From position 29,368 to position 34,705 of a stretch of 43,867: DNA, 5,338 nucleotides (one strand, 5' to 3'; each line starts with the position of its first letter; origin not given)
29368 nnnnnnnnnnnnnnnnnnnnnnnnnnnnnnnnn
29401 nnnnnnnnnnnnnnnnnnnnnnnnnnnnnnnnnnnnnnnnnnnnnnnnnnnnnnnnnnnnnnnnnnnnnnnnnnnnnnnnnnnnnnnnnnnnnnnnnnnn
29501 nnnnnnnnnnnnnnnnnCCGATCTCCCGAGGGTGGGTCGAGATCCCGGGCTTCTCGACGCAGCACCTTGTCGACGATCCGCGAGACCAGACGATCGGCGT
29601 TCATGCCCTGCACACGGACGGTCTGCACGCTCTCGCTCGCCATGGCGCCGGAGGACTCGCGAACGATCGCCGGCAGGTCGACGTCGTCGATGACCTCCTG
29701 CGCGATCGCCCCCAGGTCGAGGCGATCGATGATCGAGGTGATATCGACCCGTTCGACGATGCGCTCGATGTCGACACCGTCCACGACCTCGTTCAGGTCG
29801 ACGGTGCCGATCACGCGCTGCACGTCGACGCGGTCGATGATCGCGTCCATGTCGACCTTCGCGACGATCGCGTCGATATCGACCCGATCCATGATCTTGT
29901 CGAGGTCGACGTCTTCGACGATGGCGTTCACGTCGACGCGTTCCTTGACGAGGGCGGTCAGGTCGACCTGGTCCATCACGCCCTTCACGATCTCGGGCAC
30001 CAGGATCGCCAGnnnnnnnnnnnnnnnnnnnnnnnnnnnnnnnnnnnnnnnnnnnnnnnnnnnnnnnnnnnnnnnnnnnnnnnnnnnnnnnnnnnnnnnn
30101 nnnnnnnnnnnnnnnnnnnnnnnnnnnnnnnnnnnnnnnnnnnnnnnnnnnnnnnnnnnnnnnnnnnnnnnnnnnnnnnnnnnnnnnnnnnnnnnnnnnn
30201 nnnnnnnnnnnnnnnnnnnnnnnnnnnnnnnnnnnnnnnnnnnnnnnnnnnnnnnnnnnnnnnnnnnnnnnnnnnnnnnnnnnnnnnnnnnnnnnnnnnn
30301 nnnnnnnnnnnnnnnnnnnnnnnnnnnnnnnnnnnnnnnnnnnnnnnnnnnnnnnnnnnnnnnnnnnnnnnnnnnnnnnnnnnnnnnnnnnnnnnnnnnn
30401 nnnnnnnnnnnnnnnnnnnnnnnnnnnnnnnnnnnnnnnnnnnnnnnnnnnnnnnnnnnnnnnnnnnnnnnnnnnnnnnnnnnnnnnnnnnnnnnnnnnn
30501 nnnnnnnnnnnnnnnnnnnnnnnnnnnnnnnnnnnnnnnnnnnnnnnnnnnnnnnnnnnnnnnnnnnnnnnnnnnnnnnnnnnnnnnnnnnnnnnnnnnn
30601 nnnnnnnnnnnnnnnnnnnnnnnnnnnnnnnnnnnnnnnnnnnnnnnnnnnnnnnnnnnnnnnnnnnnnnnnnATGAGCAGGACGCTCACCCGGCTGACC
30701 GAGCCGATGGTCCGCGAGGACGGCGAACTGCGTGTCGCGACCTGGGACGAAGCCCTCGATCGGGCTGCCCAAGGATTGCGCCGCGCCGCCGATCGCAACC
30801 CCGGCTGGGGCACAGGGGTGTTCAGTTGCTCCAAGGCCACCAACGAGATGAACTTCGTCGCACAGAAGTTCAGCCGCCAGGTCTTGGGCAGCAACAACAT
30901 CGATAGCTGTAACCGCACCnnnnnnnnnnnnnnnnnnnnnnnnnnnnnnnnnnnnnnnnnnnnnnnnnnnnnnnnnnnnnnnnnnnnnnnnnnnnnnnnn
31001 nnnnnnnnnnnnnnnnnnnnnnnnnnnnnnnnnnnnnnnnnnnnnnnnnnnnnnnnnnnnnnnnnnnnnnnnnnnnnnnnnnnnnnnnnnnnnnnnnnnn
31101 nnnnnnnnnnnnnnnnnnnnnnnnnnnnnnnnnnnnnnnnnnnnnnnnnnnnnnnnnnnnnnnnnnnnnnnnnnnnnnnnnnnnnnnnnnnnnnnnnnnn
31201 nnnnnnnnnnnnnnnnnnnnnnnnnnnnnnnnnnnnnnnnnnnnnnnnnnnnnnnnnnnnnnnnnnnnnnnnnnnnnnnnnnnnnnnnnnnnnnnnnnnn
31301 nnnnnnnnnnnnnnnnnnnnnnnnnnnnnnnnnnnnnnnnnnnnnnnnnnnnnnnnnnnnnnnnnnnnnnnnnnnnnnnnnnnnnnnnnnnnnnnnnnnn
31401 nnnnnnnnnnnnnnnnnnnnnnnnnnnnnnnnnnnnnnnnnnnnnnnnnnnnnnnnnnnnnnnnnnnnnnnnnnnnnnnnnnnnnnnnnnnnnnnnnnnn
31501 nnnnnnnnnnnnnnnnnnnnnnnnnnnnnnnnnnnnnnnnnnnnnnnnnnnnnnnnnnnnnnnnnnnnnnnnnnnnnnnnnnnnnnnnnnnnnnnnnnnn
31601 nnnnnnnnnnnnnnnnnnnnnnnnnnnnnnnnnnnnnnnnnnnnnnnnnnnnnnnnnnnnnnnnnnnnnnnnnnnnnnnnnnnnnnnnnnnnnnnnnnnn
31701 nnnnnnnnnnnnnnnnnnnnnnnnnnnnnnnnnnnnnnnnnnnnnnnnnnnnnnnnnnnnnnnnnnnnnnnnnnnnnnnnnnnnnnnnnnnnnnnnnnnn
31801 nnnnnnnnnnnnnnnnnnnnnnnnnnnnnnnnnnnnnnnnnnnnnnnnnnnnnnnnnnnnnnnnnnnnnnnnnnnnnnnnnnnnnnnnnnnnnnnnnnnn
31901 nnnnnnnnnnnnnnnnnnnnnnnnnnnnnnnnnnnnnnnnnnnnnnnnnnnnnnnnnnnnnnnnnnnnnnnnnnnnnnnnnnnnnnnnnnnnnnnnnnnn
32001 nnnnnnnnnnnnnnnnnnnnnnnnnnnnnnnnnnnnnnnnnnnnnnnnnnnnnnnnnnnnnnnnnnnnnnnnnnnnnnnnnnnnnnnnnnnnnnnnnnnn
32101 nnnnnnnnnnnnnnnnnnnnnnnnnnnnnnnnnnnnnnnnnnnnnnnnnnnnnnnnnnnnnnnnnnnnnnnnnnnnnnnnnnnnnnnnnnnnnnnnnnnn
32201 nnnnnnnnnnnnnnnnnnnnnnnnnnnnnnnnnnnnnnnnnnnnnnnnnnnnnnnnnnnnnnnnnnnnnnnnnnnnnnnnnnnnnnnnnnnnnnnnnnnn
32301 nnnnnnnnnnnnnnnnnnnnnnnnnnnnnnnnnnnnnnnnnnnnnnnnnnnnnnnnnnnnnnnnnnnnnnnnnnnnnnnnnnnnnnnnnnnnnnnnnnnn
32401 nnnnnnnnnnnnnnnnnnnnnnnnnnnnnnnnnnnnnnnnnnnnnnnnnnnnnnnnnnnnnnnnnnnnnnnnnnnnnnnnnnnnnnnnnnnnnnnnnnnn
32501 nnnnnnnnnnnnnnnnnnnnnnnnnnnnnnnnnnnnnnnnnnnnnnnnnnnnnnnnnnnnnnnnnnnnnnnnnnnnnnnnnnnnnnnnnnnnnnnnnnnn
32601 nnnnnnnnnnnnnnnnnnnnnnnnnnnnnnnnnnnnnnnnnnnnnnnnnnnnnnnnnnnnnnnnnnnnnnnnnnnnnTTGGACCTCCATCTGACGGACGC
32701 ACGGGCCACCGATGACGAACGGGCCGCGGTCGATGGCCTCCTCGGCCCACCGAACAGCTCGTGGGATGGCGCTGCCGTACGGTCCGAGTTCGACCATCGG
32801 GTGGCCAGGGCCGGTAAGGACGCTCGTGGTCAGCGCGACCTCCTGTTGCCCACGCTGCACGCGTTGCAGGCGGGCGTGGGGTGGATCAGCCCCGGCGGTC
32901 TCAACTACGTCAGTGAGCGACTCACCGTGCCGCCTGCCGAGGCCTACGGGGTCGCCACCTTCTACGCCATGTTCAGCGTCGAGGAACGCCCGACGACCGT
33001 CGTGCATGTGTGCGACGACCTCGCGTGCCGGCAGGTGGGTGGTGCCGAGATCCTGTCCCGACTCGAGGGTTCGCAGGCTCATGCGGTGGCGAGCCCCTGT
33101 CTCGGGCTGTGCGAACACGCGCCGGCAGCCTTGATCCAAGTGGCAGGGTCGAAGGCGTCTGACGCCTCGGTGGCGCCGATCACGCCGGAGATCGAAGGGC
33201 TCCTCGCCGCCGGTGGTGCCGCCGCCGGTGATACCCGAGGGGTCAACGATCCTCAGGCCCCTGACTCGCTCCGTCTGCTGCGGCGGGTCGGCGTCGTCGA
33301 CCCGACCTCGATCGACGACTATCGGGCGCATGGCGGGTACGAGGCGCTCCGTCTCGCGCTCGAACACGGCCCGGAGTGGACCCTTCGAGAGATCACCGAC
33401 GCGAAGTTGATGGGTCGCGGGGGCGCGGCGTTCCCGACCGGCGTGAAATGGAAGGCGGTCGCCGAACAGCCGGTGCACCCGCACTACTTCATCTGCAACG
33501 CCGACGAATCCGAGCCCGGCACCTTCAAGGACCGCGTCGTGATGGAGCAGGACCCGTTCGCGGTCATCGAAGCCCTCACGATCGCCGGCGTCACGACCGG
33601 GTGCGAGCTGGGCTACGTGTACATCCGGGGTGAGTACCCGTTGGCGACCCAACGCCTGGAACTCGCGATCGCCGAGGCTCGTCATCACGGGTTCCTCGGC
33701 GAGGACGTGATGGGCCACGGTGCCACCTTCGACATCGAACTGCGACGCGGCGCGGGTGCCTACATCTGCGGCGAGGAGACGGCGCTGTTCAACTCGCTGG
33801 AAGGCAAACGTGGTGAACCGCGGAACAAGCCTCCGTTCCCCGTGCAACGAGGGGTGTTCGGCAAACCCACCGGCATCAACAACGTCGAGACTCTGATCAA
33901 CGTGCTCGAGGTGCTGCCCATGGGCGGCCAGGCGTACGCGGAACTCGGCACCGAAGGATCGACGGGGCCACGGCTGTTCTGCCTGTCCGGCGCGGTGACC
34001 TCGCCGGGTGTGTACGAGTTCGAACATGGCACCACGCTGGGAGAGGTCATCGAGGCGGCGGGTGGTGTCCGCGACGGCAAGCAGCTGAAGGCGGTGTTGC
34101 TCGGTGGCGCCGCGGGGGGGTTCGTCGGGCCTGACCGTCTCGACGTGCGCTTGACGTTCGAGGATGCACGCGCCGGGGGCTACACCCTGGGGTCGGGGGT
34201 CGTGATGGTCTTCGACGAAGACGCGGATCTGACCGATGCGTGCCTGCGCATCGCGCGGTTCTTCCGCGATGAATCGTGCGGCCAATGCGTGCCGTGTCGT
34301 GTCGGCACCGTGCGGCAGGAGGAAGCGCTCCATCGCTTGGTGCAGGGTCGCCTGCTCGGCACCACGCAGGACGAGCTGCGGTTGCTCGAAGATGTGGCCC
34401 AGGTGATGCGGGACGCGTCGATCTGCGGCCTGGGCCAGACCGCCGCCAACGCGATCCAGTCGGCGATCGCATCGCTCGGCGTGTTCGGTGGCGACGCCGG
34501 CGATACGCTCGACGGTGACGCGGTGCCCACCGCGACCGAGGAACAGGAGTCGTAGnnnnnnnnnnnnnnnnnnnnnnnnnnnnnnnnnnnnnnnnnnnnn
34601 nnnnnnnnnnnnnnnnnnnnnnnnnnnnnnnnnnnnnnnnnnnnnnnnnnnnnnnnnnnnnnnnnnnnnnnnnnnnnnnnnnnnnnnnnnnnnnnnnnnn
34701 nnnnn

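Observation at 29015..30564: Uncharacterised two-gene module inside the fdh locus: a nonapeptide-repeat acidic protein coupled to an RDD membrane protein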

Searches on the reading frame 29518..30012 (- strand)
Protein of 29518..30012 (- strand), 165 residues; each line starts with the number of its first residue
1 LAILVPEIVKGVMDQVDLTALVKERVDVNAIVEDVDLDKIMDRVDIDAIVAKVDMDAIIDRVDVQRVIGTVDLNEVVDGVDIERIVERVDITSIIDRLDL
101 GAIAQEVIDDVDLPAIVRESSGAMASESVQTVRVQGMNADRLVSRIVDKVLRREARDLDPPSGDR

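Call 57: predict_structure(alignment_id=A5)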
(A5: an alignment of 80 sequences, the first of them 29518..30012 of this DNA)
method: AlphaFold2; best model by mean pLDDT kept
length: 165 residues; sequences in the alignment: 80
mean_pLDDT: 74.0   pTM: 0.24
mean pLDDT of the five models: 74.0, 68.3, 62.9, 60.1, 59.9
residues with pLDDT >= 90: 0; 70-90: 123; 50-70: 41; < 50: 1
segments of 3 or more residues with pLDDT < 50: none
pLDDT, mean of each block of 10 residues (from residue 1): 70 72 76 80 78 73 67 70 71 75 81 79 71 79 85 68 55
secondary structure, 60 per line:
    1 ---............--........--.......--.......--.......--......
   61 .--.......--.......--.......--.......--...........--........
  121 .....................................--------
elements in order: H4-15 H18-25 H28-34 H37-43 H46-52 H55-61 H64-70 H73-79 H82-88 H91-97 H100-110 H113-157

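Call 60: fold_search(model_id=the predicted structure, library=pdb)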
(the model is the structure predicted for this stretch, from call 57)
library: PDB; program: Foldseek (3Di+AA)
matches with E <= 10: 0; with E <= 0.001: 0
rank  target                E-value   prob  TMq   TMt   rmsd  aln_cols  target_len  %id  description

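Call 68: search_dna_similar(query=window:29518-30012:-, collection=plasmids, mode=protein, max_evalue=0.001, max_rows=15)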
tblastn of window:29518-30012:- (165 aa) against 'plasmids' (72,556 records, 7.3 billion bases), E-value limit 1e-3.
No match.
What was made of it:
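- On Any curated protein family or solved structure, gene A: No match in plasmid records (call 68).
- Tried and rejected: A plasmid tblastn gave no match (call 68).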

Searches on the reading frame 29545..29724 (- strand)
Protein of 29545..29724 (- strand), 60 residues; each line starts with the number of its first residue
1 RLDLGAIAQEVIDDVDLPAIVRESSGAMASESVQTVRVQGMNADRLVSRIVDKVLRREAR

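Call 39: find_related_loci(query=A3, collection=genome_contigs, flank=6000)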
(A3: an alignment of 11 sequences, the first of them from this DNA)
Query A3 (60 aa) in genome_contigs; peptide patterns used: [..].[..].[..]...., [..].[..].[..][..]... (x = any residue, [..] = any of these).
589 stretches matched a pattern; 179 encode a relative of the query (tblastn E <= 1e-3); the best 80 are kept; 80 distinct loci.
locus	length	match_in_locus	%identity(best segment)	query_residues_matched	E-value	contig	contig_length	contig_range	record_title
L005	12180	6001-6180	88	1-60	9e-30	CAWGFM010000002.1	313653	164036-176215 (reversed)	MAG: uncultured Actinomycetes bacterium isolate MFD05567.bin.1.91 genome assembly, contig: contig_109455, whole genome s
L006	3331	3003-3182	85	1-60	1e-28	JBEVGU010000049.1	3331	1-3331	MAG: Actinomycetota bacterium isolate T2R5BO.18.metabat2 T2R5BO.18.metabat2_k133_13110784, whole genome shotgun sequence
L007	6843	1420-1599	83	1-60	1e-28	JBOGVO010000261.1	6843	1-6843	MAG: Actinomycetota bacterium isolate M3-S_metawrap_bin.84 k127_3881313, whole genome shotgun sequence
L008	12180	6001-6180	83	1-60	4e-28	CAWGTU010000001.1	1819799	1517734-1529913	MAG: uncultured Actinomycetes bacterium isolate MFD09779.bin.1.204 genome assembly, contig: contig_2651, whole genome sh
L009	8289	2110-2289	83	1-60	9e-28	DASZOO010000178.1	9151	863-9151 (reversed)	MAG TPA_asm: Actinomycetota bacterium isolate SMAG_U5947 k141_2836487, whole genome shotgun sequence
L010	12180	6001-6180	82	1-60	2e-27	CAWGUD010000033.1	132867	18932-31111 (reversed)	MAG: uncultured Actinomycetes bacterium isolate MFD09730.bin.2.61 genome assembly, contig: contig_587, whole genome shot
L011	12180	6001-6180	82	1-60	2e-27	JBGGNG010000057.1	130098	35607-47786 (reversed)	MAG: Actinomycetota bacterium isolate bin.036 k141_1689104, whole genome shotgun sequence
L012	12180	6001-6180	78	1-60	3e-26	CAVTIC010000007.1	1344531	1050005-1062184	MAG: uncultured Actinomycetes bacterium isolate MFD06229.bin.1.13 genome assembly, contig: contig_547, whole genome shot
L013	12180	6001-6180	77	1-60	5e-26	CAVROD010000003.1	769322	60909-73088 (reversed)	MAG: uncultured Actinomycetes bacterium isolate MFD04935.bin.2.28 genome assembly, contig: contig_9375, whole genome sho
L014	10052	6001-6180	73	1-60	9e-25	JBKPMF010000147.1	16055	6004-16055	MAG: Actinomycetota bacterium isolate GS_HAYS_MAG_00073 GS_HAYS_000002729395, whole genome shotgun sequence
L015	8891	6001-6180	72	1-60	2e-24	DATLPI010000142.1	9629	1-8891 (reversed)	MAG TPA_asm: Actinomycetota bacterium isolate SMAG_U13848 k141_77505, whole genome shotgun sequence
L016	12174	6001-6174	69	1-58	4e-22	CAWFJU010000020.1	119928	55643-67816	MAG: uncultured Actinomycetes bacterium isolate MFD04651.bin.2.123 genome assembly, contig: contig_44364, whole genome s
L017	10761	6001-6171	70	1-57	4e-22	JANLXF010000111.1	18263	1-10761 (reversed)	MAG: Actinomycetes bacterium isolate OTE_20_metabat_100 OTE_20_k141_921327, whole genome shotgun sequence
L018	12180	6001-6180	67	1-60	6e-22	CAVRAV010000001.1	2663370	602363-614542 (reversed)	MAG: uncultured Actinomycetes bacterium isolate MFD04944.bin.1.51 genome assembly, contig: contig_35371, whole genome sh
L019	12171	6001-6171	68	1-57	5e-22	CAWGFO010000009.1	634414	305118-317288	MAG: uncultured Actinomycetes bacterium isolate MFD05674.bin.1.236 genome assembly, contig: contig_66174, whole genome s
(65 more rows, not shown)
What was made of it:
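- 29545..29724 (-): REP residues 281-340: near-invariant C-terminal module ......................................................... (overlaps the last two units). Used alone as a query it retrieved 179 genomic loci (call 39).
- Tried and rejected: A tight C-terminal alignment, A3, worked (call 39).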

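Call 71: find_homologous_proteins(query=A3, max_evalue=0.001)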
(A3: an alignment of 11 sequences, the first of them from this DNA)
Query A3 (11 sequences) (60 aa, profile of the alignment): 142 proteins with E <= 0.001 among 435 candidates; the best 120 are listed.
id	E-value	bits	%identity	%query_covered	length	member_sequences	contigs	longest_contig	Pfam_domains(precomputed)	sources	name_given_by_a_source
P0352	2.0e-26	109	61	98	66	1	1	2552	-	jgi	jgi:hypothetical protein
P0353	2.1e-26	109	54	98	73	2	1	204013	-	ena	-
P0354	2.4e-26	109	58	100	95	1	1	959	-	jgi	jgi:hypothetical protein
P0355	3.0e-26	109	60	100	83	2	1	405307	-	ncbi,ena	-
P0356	4.9e-26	108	55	100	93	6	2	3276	-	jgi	jgi:hypothetical protein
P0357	5.1e-26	108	58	100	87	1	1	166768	-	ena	-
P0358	2.6e-25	106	54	98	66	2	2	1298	-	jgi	jgi:hypothetical protein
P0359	2.7e-25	106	53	100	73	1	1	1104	-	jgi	jgi:hypothetical protein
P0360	2.9e-25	106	55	100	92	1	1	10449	-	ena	-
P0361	3.1e-25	105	56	90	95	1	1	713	-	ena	-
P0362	3.8e-25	105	77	100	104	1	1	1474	-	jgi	jgi:hypothetical protein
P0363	1.5e-24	103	52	87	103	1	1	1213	-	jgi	jgi:predicted RNase H-like nuclease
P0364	6.4e-24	101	55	92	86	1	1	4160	-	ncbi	ncbi:MAG: hypothetical protein ABI586_02090, partial [Candidatus Nanopelagicales bacterium]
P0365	1.0e-23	101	56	98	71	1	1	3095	-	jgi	jgi:hypothetical protein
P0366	1.2e-23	100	52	100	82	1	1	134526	-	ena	-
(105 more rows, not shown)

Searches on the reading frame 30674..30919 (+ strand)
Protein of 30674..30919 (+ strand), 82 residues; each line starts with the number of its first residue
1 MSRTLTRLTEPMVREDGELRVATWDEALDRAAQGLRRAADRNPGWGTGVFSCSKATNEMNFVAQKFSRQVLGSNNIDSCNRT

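Call 22: search_protein_families(library=pfam, proteins=[window:30674-30919:+], max_evalue=0.00001)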
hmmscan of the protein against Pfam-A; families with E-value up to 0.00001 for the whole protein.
window:30674-30919:+ (82 aa): 1 family
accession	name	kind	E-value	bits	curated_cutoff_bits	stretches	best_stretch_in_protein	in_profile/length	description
PF00384.28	Molybdopterin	-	3.8e-10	39.8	24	1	7-81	1-80/353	Molybdopterin oxidoreductase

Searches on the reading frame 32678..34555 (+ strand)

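Call 22: search_protein_families(library=pfam, proteins=[window:32678-34555:+], max_evalue=0.00001)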
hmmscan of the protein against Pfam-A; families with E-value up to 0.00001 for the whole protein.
window:32678-34555:+ (625 aa): 5 families
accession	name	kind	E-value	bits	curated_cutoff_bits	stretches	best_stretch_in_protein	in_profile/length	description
PF01512.22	Complex1_51K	-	1.9e-45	154.9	31.2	1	239-410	1-149/150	Nuo51 FMN-binding domain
PF10589.14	NADH_4Fe-4S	-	6.7e-23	80.8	23.5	1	521-598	2-76/85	NADH-ubiquinone oxidoreductase-F iron-sulfur binding region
PF01257.25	2Fe-2S_thioredx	-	1.4e-21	77.3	24.8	1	49-154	8-125/145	Thioredoxin-like [2Fe-2S] ferredoxin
PF10531.15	SLBB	-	1.2e-10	41.5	27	1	434-474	2-42/55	SLBB domain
PF22461.2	SLBB_2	-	2.8e-07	31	27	1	433-478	2-49/79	SLBB domain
